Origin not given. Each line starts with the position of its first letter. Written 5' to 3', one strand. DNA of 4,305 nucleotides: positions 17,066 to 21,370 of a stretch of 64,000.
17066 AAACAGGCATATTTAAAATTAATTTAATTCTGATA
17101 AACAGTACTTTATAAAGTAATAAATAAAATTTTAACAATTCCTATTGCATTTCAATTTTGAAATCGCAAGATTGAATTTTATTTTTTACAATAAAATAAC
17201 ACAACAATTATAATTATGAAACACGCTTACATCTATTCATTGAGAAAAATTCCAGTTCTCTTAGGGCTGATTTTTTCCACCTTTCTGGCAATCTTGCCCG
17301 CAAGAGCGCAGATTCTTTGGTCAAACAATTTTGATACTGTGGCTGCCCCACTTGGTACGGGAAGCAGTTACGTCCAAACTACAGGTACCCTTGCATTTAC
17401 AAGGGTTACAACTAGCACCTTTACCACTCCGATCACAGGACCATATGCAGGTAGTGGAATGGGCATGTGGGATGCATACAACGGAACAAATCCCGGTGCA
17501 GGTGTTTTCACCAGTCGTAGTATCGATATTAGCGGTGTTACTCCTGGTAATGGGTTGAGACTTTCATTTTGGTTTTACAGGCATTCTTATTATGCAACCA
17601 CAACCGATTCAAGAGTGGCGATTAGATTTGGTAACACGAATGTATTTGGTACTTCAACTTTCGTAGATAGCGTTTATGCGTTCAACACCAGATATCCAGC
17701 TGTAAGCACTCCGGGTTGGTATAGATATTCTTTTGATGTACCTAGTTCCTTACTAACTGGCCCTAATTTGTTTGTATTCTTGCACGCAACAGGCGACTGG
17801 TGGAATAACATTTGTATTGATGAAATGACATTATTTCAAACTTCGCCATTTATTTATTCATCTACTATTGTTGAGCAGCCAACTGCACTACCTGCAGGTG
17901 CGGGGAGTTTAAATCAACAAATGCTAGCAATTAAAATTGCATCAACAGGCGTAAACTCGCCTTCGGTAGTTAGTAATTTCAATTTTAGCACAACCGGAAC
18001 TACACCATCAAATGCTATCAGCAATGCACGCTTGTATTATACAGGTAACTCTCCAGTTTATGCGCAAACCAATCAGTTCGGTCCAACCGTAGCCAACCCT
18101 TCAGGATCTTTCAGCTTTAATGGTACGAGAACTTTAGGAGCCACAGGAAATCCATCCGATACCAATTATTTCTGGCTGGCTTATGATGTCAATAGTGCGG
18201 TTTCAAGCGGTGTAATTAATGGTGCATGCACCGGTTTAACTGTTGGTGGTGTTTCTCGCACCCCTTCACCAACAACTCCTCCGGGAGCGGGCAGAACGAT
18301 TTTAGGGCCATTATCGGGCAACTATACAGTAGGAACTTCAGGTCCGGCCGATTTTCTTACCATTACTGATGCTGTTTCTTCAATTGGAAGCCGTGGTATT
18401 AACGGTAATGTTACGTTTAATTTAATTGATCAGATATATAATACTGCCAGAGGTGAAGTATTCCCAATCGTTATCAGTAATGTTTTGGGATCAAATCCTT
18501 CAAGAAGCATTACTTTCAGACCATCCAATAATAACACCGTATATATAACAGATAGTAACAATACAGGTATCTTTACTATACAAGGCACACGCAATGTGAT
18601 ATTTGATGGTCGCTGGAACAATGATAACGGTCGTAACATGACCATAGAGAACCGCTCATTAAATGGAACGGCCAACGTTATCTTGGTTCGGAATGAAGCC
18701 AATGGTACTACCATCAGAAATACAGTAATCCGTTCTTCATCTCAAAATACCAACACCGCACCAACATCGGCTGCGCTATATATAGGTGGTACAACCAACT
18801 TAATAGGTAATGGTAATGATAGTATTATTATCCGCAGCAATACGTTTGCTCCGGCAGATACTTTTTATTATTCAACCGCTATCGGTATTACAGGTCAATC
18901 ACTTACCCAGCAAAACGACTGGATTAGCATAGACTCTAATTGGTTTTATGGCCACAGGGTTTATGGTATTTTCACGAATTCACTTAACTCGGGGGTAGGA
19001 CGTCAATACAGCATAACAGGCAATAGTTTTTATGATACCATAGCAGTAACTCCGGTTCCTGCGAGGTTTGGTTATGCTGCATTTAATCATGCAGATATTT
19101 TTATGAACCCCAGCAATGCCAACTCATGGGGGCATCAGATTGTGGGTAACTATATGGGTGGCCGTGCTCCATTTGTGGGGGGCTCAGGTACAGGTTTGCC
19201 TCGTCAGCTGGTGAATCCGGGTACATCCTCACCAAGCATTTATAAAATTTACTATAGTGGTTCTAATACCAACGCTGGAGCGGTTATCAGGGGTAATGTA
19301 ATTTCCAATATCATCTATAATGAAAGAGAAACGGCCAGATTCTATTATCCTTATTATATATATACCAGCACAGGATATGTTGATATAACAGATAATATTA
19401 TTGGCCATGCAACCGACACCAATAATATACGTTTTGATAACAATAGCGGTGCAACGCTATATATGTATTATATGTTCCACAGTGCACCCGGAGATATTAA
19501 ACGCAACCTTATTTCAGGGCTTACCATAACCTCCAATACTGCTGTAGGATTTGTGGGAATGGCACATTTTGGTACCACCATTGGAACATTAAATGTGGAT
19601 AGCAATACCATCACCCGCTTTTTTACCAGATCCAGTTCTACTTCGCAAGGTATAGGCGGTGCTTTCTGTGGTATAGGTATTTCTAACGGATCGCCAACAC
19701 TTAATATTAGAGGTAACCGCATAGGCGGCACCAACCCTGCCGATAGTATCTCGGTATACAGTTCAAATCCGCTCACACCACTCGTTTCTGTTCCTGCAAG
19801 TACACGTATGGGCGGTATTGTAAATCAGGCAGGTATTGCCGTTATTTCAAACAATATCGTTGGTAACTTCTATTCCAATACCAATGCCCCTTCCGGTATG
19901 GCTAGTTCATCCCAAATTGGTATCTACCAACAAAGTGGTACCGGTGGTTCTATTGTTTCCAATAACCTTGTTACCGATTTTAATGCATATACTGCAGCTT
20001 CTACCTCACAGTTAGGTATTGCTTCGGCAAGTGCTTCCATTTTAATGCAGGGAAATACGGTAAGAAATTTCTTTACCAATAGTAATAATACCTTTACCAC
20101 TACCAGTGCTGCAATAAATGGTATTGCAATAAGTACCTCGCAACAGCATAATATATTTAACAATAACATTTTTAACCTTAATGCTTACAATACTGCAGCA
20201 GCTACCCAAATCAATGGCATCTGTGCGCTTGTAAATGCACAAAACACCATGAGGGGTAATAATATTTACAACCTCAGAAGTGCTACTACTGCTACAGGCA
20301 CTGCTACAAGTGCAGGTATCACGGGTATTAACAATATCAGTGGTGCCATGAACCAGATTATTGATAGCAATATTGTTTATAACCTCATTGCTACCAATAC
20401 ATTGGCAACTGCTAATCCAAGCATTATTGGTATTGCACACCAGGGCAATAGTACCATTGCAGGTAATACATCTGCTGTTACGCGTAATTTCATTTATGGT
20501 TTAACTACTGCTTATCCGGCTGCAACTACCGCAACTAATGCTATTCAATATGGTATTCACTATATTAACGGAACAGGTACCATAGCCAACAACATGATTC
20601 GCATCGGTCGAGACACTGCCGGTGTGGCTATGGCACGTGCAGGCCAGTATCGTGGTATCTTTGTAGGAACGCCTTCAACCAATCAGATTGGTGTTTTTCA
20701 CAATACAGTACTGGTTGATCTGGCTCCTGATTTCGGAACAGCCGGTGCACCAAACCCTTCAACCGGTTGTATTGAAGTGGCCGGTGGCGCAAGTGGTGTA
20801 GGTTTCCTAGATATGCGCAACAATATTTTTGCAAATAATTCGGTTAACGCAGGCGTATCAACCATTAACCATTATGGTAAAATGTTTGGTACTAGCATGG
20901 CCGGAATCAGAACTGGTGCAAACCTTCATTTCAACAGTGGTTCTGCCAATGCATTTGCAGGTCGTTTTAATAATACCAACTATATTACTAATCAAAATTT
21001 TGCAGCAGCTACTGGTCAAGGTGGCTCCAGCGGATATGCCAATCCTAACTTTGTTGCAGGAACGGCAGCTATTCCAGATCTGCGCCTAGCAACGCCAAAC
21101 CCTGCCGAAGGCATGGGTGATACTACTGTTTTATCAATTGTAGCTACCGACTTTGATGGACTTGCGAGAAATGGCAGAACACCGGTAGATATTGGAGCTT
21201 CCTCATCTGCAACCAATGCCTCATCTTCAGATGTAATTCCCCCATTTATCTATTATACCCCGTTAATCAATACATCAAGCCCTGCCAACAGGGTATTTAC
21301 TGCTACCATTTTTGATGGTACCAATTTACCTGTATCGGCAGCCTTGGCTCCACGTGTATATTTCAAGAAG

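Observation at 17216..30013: A 4265-aa T9SS-exported beta-helix protein built from a triplicated ~990-aa supermodule plus five IPT/TIG repeats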

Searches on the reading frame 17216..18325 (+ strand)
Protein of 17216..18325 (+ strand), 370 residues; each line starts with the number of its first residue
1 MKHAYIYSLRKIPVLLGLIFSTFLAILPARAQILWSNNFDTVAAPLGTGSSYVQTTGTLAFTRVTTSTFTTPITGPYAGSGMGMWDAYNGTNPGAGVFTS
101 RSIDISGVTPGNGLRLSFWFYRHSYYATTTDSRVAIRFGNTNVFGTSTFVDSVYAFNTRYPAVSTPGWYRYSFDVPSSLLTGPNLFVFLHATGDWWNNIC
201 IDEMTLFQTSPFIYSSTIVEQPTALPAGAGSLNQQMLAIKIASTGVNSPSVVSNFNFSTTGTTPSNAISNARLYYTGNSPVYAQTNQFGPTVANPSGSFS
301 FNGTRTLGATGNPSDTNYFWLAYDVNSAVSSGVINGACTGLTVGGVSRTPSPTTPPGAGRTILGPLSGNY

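Call 30: search_protein_families(library=pfam, proteins=[window:17216-18325:+], max_evalue=1)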
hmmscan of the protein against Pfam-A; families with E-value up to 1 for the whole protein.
window:17216-18325:+ (370 aa): 1 family
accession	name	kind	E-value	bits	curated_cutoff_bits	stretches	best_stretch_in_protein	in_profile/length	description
PF14873.11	BNR_assoc_N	-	8e-07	29.3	25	1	221-330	7-135/153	N-terminal domain of BNR-repeat neuraminidase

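Call 38: search_protein_families(library=ncbifam, proteins=[window:17216-18325:+], max_evalue=1)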
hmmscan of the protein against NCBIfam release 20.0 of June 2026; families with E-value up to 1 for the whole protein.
window:17216-18325:+ (370 aa): 0 families

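Call 39: search_solved_structures(query=window:17216-18325:+, max_evalue=1)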
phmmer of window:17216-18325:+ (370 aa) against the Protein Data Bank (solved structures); distinct sequences matched with E-value up to 1: 0.

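Call 40: find_homologous_proteins(query=window:17216-18325:+, max_evalue=0.001)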
Query window:17216-18325:+ (370 aa): 5 proteins with E <= 0.001 among 5877 candidates.
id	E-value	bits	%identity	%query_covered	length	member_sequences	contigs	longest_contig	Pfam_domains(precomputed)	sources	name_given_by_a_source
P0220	8.2e-37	145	45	51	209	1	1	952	-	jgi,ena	jgi:hypothetical protein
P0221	5.0e-19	87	39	41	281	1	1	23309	PF14873.12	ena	-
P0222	1.8e-16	78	38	44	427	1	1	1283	PF14873.12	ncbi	ncbi:MAG: BNR-repeat neuraminidase N-terminal domain-containing protein, partial [Dolichospermum sp.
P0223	3.5e-11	61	38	35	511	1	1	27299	PF20009.5,PF14873.12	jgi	jgi:hypothetical protein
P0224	3.2e-9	55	39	32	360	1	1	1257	PF20009.5,PF14873.12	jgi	jgi:hypothetical protein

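Call 53: predict_structure(alignment_id=A2)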
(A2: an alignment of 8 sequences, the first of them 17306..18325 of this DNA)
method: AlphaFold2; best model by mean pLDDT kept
length: 340 residues; sequences in the alignment: 8
mean_pLDDT: 67.0   pTM: 0.48
mean pLDDT of the five models: 67.0, 65.7, 65.0, 64.5, 63.5
residues with pLDDT >= 90: 12; 70-90: 162; 50-70: 101; < 50: 65
segments of 3 or more residues with pLDDT < 50: 1-19, 35-42, 47-51, 180-198, 216-218, 333-340
pLDDT, mean of each block of 10 residues (from residue 1): 41 42 55 48 48 60 71 69 70 70 86 86 80 73 77 83 74 66 44 47 67 55 82 75 86 84 86 81 70 71 71 72 53 38
secondary structure, 60 per line:
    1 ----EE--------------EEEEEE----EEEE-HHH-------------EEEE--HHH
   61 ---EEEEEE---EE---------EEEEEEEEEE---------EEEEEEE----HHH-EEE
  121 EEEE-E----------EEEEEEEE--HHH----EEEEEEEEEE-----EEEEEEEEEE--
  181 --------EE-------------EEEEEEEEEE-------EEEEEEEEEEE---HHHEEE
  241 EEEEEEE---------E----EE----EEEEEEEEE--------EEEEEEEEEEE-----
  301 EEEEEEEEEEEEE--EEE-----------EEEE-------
elements in order: E21-26 E31-34 E52-55 E64-69 E84-93 E103-109 E118-124 E137-144 E154-163 E169-178 E204-213 E221-231 E238-247 E268-276 E285-295 E301-313 E316-318 E330-333

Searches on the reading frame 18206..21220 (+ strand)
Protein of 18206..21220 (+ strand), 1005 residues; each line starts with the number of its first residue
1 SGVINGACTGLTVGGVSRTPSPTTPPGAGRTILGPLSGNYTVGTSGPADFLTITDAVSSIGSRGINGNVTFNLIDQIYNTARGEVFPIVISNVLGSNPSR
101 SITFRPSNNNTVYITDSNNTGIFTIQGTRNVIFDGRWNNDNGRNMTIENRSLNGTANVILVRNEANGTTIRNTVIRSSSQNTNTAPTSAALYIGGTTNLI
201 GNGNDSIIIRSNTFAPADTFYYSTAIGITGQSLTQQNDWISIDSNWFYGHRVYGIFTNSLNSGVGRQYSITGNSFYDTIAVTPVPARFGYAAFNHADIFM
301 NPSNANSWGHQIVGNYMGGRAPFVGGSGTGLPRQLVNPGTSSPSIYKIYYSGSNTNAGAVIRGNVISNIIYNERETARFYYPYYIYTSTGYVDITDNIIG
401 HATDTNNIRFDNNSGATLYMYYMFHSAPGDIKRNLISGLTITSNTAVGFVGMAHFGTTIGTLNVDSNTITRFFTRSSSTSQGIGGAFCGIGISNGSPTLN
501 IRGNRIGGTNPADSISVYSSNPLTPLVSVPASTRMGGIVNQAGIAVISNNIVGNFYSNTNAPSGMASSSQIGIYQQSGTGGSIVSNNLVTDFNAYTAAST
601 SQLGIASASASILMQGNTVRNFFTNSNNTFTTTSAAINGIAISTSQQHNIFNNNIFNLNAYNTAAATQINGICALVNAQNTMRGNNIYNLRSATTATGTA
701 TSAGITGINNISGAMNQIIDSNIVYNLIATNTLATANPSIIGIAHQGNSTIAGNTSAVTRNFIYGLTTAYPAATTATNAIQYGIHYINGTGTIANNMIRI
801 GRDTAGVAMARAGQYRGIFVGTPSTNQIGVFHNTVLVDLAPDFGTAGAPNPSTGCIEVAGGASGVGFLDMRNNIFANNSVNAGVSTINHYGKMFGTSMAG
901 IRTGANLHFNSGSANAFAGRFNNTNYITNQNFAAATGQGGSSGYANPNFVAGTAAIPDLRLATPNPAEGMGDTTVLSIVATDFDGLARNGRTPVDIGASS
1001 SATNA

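Call 30: search_protein_families(library=pfam, proteins=[window:18206-21220:+], max_evalue=1)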
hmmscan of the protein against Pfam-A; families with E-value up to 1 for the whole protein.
window:18206-21220:+ (1005 aa): 1 family
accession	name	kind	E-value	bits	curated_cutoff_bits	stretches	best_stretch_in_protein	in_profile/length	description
PF22997.1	CHS4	-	0.28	11.9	27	0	644-673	11-40/81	Chitin synthase 4-like domain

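Call 38: search_protein_families(library=ncbifam, proteins=[window:18206-21220:+], max_evalue=1)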
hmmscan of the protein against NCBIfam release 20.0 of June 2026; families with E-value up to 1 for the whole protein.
window:18206-21220:+ (1005 aa): 2 families
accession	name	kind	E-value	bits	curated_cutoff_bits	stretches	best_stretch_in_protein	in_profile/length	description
NF041518.1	choice_anch_Q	domain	0.034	14.4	25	1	957-998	15-54/58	choice-of-anchor Q domain-containing protein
TIGR03840.1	TMPT_Se_Te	equivalog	0.18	11.3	223.2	1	616-693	66-141/213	thiopurine S-methyltransferase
